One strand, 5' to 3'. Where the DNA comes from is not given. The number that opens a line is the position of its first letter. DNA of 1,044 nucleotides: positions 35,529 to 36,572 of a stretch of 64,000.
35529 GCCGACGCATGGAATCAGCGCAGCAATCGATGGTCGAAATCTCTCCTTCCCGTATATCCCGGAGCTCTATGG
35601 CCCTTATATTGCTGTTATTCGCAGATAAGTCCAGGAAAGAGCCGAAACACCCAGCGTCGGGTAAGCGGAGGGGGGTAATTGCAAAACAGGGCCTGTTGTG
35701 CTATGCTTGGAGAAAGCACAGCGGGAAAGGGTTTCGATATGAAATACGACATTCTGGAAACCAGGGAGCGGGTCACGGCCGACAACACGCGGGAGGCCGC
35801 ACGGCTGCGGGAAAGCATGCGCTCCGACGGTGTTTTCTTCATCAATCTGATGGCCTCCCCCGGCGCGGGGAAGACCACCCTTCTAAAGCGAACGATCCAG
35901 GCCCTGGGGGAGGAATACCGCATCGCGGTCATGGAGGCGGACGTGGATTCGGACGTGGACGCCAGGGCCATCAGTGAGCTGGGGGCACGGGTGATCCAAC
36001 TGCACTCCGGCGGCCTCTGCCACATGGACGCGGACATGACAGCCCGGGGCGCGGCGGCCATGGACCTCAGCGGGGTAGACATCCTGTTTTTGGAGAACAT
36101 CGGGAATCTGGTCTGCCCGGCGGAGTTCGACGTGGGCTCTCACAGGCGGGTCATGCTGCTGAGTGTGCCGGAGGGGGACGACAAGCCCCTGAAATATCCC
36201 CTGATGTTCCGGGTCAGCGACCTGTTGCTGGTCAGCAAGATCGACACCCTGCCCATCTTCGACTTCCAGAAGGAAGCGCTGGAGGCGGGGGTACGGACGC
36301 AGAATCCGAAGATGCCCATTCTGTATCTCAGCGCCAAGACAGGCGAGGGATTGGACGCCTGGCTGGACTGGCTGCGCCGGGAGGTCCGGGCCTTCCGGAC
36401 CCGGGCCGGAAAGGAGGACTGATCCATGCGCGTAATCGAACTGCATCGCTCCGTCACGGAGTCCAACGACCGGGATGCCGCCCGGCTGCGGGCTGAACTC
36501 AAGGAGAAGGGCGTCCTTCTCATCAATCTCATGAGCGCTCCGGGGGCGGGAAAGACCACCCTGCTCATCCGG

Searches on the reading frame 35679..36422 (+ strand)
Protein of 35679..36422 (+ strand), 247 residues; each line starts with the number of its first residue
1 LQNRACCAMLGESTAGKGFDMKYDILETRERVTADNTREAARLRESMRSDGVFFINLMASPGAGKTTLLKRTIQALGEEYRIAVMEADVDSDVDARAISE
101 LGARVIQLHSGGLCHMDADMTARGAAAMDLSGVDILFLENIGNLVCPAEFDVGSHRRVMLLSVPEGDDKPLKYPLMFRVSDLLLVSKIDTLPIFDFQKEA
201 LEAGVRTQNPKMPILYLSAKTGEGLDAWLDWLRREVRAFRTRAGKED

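Call 41: search_protein_families(library=pfam, proteins=[window:35679-36422:+], max_evalue=0.01)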
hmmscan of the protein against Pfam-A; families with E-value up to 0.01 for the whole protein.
window:35679-36422:+ (247 aa): 4 families
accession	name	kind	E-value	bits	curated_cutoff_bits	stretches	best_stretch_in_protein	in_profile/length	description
PF02492.25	cobW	-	7.4e-20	71.7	20.7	1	56-214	4-178/180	CobW/HypB/UreG, nucleotide-binding domain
PF03308.22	MeaB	-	6.7e-06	25.7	23.1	1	54-239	35-238/273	Methylmalonyl Co-A mutase-associated GTPase MeaB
PF25199.1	nSTAND_NTPase5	-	0.0095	16.2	34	0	40-101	31-93/145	Novel STAND NTPase 5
PF03193.22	RsgA_GTPase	-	0.0098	16.2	30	0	180-240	55-112/174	RsgA GTPase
